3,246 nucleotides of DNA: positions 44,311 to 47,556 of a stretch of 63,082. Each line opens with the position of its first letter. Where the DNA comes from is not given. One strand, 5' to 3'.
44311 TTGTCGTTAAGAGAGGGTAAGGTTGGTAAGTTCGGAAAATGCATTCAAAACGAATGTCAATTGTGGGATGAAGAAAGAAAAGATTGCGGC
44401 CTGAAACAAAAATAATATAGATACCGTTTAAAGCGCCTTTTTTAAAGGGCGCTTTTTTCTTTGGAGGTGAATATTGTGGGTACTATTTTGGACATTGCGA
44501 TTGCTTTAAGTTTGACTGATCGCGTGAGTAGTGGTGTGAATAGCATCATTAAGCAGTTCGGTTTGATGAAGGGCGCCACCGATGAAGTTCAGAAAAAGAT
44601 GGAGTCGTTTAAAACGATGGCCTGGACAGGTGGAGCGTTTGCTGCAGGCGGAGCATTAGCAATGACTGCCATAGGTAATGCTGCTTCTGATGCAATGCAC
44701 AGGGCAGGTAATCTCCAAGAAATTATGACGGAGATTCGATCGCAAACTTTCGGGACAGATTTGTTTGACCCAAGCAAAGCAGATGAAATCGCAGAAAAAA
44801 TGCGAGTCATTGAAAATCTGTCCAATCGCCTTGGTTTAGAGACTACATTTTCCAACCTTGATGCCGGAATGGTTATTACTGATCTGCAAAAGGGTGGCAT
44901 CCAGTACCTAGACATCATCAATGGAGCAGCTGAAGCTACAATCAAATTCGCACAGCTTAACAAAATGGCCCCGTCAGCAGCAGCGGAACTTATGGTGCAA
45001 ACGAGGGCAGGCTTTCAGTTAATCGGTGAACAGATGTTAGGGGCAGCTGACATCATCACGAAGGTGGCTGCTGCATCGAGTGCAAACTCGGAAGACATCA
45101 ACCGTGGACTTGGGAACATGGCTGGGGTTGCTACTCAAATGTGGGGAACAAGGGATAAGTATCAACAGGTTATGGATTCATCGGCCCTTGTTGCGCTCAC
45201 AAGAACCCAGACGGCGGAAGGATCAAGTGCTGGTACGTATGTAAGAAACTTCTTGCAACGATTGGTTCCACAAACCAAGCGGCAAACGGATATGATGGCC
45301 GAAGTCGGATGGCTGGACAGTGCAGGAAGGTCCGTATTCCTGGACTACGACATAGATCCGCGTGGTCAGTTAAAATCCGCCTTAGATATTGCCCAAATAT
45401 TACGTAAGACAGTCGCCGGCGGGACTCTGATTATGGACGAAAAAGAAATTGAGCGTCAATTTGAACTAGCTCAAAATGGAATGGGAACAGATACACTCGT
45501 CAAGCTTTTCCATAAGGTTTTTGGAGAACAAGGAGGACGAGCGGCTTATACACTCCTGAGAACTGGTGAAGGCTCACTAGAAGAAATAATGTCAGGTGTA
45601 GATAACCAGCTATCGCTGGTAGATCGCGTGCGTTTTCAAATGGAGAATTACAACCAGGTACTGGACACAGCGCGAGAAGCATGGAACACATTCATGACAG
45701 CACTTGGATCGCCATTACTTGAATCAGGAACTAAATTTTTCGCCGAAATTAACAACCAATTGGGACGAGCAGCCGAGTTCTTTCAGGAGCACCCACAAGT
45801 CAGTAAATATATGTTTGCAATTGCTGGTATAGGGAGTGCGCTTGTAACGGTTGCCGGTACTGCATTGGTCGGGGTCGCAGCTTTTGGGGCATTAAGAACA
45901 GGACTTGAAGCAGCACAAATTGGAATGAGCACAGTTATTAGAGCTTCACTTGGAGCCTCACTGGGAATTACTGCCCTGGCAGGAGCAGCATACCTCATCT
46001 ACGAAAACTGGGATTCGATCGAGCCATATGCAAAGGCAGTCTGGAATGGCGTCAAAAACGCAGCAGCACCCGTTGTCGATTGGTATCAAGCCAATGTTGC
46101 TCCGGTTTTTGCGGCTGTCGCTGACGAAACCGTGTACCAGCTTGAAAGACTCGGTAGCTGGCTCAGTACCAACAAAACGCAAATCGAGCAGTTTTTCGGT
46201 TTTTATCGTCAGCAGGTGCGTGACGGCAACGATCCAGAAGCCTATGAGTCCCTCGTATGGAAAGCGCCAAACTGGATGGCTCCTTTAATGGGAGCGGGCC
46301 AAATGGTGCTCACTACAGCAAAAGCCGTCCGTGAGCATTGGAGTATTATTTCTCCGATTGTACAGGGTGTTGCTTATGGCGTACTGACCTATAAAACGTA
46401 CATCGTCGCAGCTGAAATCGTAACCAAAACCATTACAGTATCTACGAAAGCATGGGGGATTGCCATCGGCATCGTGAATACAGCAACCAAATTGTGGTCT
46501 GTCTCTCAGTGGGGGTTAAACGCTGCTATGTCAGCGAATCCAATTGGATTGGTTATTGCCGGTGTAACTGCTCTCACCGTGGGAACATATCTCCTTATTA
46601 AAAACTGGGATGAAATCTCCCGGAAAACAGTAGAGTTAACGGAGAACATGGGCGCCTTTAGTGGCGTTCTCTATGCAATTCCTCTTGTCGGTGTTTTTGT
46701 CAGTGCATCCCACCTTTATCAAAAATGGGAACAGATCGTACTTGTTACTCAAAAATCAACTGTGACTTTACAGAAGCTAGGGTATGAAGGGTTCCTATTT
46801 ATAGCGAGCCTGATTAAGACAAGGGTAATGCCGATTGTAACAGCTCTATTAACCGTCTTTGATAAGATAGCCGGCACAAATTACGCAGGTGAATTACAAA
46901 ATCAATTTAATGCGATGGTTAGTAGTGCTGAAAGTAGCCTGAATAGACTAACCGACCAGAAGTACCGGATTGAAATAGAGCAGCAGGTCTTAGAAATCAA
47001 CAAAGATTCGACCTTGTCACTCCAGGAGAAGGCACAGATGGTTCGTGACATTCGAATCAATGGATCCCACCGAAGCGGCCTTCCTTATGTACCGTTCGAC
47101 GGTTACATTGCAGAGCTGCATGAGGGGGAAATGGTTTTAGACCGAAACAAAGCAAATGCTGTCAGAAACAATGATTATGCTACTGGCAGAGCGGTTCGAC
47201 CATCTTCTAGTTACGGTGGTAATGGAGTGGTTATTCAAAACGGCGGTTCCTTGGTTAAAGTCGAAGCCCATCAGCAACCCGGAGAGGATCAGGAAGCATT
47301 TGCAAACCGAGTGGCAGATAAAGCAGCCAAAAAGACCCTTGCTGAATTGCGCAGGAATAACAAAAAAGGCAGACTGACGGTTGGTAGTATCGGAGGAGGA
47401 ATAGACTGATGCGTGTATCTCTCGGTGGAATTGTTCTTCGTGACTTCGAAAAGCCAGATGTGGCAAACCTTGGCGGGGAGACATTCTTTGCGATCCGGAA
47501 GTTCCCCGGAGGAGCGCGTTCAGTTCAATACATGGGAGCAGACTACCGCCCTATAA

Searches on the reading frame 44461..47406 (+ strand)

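Call 69: search_protein_families(library=phrogs, proteins=[window:44461-47406:+], max_evalue=0.00001)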
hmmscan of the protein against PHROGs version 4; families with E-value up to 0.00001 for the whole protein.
window:44461-47406:+ (982 aa): 14 families
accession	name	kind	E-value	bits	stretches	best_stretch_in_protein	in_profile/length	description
phrog_28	-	tail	4.5e-70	238.5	2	36-553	232-701/1228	tail length tape measure protein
phrog_1533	-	tail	5.2e-19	68.3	1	26-517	198-672/1688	tail length tape measure protein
phrog_991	-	tail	6.1e-18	64.8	1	25-671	235-841/1966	tail length tape measure protein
phrog_17727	-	tail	1.7e-15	58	1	352-542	83-260/443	tail length tape measure protein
phrog_5690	-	unknown function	1.8e-14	54.4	1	449-555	529-636/907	-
phrog_1068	-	tail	4.7e-14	53.1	1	614-838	335-550/706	tail length tape measure protein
phrog_167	-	tail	5.7e-12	45.2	1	23-795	235-750/1555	tail length tape measure protein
phrog_5218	-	unknown function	3.5e-11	43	1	34-516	183-662/1599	-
phrog_1272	-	tail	1.2e-09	37.4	1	646-832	609-781/1606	tail length tape measure protein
phrog_58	-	tail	1.5e-09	37.8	0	683-803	615-722/1544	tail length tape measure protein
phrog_8462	-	tail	9.1e-09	35.6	1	647-762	258-373/672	tail length tape measure protein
phrog_4200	-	tail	2.5e-08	33.9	0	470-541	180-260/732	tail length tape measure protein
phrog_4704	-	tail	2.7e-08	34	1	39-319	178-427/625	tail length tape measure protein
phrog_1293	-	tail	1.8e-07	30.4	1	196-430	298-496/1424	tail length tape measure protein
